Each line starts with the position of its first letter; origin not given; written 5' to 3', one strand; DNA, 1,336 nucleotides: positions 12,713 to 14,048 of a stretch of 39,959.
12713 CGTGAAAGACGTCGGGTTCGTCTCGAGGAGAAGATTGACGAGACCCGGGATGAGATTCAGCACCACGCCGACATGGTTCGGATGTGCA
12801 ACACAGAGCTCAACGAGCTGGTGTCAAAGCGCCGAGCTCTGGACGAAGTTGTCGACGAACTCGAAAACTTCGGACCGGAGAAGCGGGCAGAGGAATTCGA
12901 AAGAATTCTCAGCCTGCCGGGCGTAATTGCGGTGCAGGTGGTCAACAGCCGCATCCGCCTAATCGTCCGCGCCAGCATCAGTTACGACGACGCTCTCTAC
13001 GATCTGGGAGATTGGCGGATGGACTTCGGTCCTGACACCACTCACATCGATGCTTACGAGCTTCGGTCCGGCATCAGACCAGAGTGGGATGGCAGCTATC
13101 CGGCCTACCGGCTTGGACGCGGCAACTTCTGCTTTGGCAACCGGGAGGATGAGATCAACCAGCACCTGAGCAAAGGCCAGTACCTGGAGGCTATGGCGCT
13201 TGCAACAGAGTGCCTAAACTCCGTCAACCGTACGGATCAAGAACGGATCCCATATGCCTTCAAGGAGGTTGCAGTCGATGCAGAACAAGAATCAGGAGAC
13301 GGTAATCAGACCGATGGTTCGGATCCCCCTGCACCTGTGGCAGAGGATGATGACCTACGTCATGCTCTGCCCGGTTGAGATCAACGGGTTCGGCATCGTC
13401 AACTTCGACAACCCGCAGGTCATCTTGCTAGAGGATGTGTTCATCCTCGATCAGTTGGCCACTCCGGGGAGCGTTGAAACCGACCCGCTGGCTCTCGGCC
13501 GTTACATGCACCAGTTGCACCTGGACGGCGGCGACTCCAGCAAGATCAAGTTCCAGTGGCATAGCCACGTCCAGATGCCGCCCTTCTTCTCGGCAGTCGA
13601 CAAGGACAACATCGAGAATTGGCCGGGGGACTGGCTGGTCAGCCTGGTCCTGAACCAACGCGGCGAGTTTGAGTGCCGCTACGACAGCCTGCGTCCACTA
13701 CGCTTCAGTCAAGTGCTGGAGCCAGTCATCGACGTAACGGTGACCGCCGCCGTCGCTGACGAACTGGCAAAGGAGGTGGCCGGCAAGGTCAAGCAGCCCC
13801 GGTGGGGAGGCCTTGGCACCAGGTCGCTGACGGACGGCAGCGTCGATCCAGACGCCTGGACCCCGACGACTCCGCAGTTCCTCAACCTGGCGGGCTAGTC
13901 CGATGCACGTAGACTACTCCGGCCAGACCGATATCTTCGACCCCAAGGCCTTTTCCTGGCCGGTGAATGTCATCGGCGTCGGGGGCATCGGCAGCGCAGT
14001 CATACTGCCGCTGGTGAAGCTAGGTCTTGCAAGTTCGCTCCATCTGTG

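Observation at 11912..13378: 488-aa protein: N-terminal TM bundle, acidic linker, long coiled coil, C-terminal domain with a UBC-like secondary-structure order and a lone Cys407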

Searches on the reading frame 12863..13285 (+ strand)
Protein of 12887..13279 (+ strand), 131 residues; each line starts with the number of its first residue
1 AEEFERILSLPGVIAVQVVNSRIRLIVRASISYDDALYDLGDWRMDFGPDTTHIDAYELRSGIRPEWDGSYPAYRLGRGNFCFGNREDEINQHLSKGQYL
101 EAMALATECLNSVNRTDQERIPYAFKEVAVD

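Call 38: search_protein_families(library=pfam, proteins=[window:12887-13279:+], max_evalue=10)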
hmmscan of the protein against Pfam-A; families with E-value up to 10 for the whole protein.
seq(131 aa): 0 families

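Call 48: search_solved_structures(query=A2, max_evalue=10)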
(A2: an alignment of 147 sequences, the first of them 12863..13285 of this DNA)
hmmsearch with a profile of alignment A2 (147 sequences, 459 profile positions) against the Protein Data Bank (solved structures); distinct sequences matched with E-value up to 10: 120 (the best 60 are shown).
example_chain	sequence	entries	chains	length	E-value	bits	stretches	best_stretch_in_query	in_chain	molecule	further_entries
8qox_B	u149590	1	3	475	0.0014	21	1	252-298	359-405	Conserved membrane protein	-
9vpb_AJ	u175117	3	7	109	0.018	17.3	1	252-301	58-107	ATPase inhibitor, mitochondrial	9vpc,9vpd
6jfv_B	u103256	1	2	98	0.042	16.1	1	252-322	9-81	Keratin, type II cytoskeletal 5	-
2wz7_A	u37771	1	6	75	0.051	15.8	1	250-296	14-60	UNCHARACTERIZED PROTEIN YBGF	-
6bwf_A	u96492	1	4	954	0.053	15.8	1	142-305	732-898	TRPM7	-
6bwd_A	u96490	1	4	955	0.053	15.8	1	142-305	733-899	Transient receptor potential cation channel subfamily M member 7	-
9bxu_J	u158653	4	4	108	0.068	15.4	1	234-297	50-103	ATPase inhibitor, mitochondrial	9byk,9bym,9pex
8si4_A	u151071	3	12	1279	0.07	15.4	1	140-305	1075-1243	Transient receptor potential cation channel subfamily M member 7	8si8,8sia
2xzr_A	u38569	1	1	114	0.083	15.1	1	252-322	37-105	IMMUNOGLOBULIN-BINDING PROTEIN EIBD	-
3cve_A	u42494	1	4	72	0.087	15.1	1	255-320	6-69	Homer protein homolog 1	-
8si2_A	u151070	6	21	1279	0.087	15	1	142-305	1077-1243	Transient receptor potential cation channel subfamily M member 7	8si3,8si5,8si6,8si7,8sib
1ic2_A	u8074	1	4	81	0.09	15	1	248-288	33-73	TROPOMYOSIN ALPHA CHAIN, SKELETAL MUSCLE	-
6j5i_J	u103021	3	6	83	0.099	14.9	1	235-297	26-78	ATPase inhibitor, mitochondrial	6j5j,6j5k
8w2l_A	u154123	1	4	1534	0.11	14.8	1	142-304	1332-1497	Green fluorescent protein,Transient receptor potential cation channel subfamily M member 7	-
2xdj_A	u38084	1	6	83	0.11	14.7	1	250-297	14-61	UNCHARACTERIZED PROTEIN YBGF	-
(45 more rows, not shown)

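Call 55: predict_structure(alignment_id=A2)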
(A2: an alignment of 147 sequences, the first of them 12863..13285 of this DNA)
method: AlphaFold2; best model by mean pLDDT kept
length: 141 residues; sequences in the alignment: 147
mean_pLDDT: 96.2   pTM: 0.89
mean pLDDT of the five models: 96.2, 96.0, 95.8, 95.3, 95.2
residues with pLDDT >= 90: 133; 70-90: 6; 50-70: 2; < 50: 0
segments of 3 or more residues with pLDDT < 50: none
pLDDT, mean of each block of 10 residues (from residue 1): 86 97 98 98 98 98 98 96 95 98 98 98 98 94 68
secondary structure, 60 per line:
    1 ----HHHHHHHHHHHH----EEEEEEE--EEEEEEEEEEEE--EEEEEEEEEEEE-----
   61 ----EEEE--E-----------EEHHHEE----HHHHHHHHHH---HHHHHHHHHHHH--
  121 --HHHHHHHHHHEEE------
elements in order: H5-16 E21-27 E30-41 E44-55 E65-68 H94-103 H107-118 H123-132 E133-135

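Call 58: fold_search(model_id=the predicted structure, library=pdb)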
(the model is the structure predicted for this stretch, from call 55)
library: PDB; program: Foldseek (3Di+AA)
matches with E <= 10: 322; with E <= 0.001: 0
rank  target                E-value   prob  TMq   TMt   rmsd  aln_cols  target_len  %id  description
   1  8se9_C                3.6e-01  0.47  0.42  0.40   6.7       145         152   14  Cryo-EM structure of a double loaded human UBA7-UBE2L6-ISG15 thioester mimetic complex (Form 2) (released 2023-10-11)
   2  6n13_MODEL_1_C        3.8e-01  0.14  0.28  0.26  13.1       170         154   12  UbcH7-Ub Complex with R0RBR Parkin and phosphoubiquitin (released 2018-11-28)
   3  1wzv_A                4.8e-01  0.41  0.42  0.41   6.5       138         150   12  Crystal Structure of UbcH8 (released 2005-03-22)
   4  7zw0_sj               4.8e-01  0.30  0.37  0.38   9.1       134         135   16  FAP-80S Complex - Rotated state (released 2022-10-05)
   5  8vl4_MODEL_1_A        4.8e-01  0.23  0.22  0.28   9.4       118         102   15  Solution NMR Structure of de novo design protein 312 parent (released 2024-08-07)
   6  2hn1                  6.9e-01  0.28  0.31  0.20   8.4       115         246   15  Crystal structure of a CorA soluble domain from A. fulgidus in complex with Co2+ (released 2006-08-29)
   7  4g7n_B                8.7e-01  0.08  0.22  0.17  11.6       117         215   11  The Structure of the Plk4 Cryptic Polo Box Reveals Two Tandem Polo Boxes Required for Centriole Duplication (released 2012-10-10)
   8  4n7v_A                8.7e-01  0.06  0.19  0.14  11.7       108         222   13  Crystal structure of human Plk4 cryptic polo box (CPB) in complex with a Cep152 N-terminal fragment (released 2014-07-02)
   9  8xpg_B                9.2e-01  0.08  0.22  0.16  10.4       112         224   11  The Crystal Structure of polo box domain of Plk4 from Biortus. (released 2024-03-06)
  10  5tph_B                1.0e+00  0.18  0.19  0.21   8.0        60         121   12  Crystal structure of a de novo designed protein homodimer with curved beta-sheet (released 2017-01-25)
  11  9qqa_Nt               1.0e+00  0.08  0.14  0.26  13.4        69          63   16  Ternary complex of translating ribosome, NAC and NMT1 (released 2025-07-16)
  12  2ns9_B                1.0e+00  0.06  0.20  0.19  14.6       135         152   10  Crystal structure of protein APE2225 from Aeropyrum pernix K1, Pfam COXG (released 2006-11-14)
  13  9syr_Na               1.0e+00  0.03  0.14  0.17  27.8       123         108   10  Human quaternary complex of a translating 80S ribosome, NAC, MetAP1 and NatD (released 2025-12-17)
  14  8twj                  1.4e+00  0.12  0.18  0.09   7.3        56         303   12  AvrB_R266A bound with UDP (released 2024-02-28)
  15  5ktb_A                1.4e+00  0.08  0.25  0.24   9.6       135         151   13  Structure of a complex between S. cerevisiae Csm1 and Mam1 (released 2016-07-20)
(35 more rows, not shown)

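Call 59: fold_search(model_id=the predicted structure, library=viral)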
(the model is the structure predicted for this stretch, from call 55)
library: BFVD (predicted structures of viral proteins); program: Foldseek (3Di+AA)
matches with E <= 10: 658; with E <= 0.001: 0
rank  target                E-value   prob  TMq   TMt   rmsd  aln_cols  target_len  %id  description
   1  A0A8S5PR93            8.8e-02  0.97  0.53  0.21   7.5       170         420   14  Uncharacterized protein [Siphoviridae sp. ct96x5]
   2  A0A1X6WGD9            1.6e-01  0.51  0.35  0.13   9.1       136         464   12  (no name in the UniProt tables at hand)
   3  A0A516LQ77            2.1e-01  0.13  0.20  0.24  15.2       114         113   14  (no name in the UniProt tables at hand)
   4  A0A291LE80            2.7e-01  0.23  0.24  0.35   7.7       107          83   10  Uncharacterized protein [Aeromonas phage AS-yj]
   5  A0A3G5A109            3.0e-01  0.15  0.19  0.11  12.4       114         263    8  Uncharacterized protein [Harvfovirus sp.]
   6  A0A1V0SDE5            3.2e-01  0.10  0.20  0.07  16.0       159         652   14  Uncharacterized protein [Indivirus ILV1]
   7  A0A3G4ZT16            3.4e-01  0.10  0.21  0.15  24.6       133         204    8  Uncharacterized protein [Edafosvirus sp.]
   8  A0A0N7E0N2            3.4e-01  0.08  0.20  0.18  15.1       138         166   14  Recombinase [Lactococcus phage GE1]
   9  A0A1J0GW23            3.6e-01  0.09  0.17  0.21  10.9       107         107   13  Uncharacterized protein [Streptomyces phage BRock]
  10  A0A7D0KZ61            4.0e-01  0.14  0.23  0.25  13.4       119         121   12  (no name in the UniProt tables at hand)
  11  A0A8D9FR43            4.0e-01  0.08  0.14  0.13  14.1        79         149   11  Uncharacterized protein [uncultured marine phage]
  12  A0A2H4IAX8            4.2e-01  0.15  0.27  0.32  15.8       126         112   15  Uncharacterized protein [Erwinia phage vB_EamM_Y3]
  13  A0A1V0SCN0            4.8e-01  0.08  0.23  0.04  12.5       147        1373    7  DNA-directed RNA polymerase subunit beta [Indivirus ILV1]
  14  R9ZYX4                4.8e-01  0.04  0.14  0.16  16.7       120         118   10  Uncharacterized protein [Cellulophaga phage phi19:3]
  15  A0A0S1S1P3            5.1e-01  0.20  0.20  0.18   6.9        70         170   16  Uncharacterized protein [Klebsiella phage vB_KpnM_KB57]
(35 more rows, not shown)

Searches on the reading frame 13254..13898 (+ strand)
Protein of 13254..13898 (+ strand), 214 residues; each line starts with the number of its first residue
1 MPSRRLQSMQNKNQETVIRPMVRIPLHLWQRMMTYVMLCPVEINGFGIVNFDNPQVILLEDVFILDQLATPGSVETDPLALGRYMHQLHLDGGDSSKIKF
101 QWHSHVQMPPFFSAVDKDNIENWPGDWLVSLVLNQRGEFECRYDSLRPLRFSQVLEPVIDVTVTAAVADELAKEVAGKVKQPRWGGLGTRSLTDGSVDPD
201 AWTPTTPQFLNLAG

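Call 5: search_protein_families(library=pfam, proteins=[window:13254-13898:+], max_evalue=0.01)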
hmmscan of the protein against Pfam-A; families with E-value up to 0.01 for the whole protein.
window:13254-13898:+ (214 aa): 1 family
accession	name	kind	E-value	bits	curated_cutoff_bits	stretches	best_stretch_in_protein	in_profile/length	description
PF14464.11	Prok-JAB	-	0.0017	18.7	25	1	98-131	68-103/114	Prokaryotic homologs of the JAB domain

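Call 6: search_protein_families(library=padloc, proteins=[window:13254-13898:+], max_evalue=1)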
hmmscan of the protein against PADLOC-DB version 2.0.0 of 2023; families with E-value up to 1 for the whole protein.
window:13254-13898:+ (214 aa): 1 family
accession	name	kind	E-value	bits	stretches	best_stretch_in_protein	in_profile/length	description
PDLC00896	JAB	-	0.031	12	1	101-122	96-117/159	JAB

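Call 7: search_protein_families(library=ncbifam, proteins=[window:13254-13898:+], max_evalue=1)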
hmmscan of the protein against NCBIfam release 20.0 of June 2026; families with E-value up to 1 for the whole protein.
window:13254-13898:+ (214 aa): 0 families

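Call 65: search_solved_structures(query=window:13314-13895:+, max_evalue=1)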
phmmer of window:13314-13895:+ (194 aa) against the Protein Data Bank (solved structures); distinct sequences matched with E-value up to 1: 16.
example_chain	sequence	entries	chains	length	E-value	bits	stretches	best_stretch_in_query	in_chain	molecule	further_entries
5lda_A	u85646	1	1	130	5.3e-07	32.9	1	4-121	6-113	JAMM1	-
5ld9_A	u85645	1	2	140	6.8e-07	32.6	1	4-121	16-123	JAMM1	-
4ocl_B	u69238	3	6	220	0.29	14.2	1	19-99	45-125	26S proteasome regulatory subunit RPN11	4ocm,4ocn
5u4p_B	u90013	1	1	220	0.29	14.2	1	19-99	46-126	26S proteasome regulatory subunit RPN11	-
5w83_B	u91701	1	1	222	0.29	14.2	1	19-99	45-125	Ubiquitin carboxyl-terminal hydrolase RPN11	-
4o8x_B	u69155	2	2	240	0.33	14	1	19-99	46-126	26S proteasome regulatory subunit RPN11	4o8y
4owp_B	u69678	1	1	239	0.33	14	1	19-99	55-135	26S proteasome regulatory subunit RPN11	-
6fvt_V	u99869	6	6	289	0.48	13.5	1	19-99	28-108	Ubiquitin carboxyl-terminal hydrolase RPN11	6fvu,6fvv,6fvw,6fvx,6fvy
3jck_G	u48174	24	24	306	0.54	13.3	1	19-99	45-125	Ubiquitin carboxyl-terminal hydrolase RPN11 | 26S PROTEASOME REGULATORY SUBUNIT RPN11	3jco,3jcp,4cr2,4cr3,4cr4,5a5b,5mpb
8zrg_A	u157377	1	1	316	0.63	13.1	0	62-113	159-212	Strigolactones hydrolase CXE15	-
8zrf_A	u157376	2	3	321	0.64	13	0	62-113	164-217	Carboxylesterase 15 | Strigolactones hydrolase CXE15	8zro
8zr6_A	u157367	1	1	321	0.65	13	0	62-113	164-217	Strigolactones hydrolase CXE15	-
8vca_A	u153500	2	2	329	0.67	13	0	62-113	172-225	Carboxylesterase 15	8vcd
5vfp_c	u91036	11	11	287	0.83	12.7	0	19-99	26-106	26S proteasome non-ATPase regulatory subunit 14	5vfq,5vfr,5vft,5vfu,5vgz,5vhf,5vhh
22mm_c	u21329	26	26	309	0.94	12.5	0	19-99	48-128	26S proteasome non-ATPase regulatory subunit 14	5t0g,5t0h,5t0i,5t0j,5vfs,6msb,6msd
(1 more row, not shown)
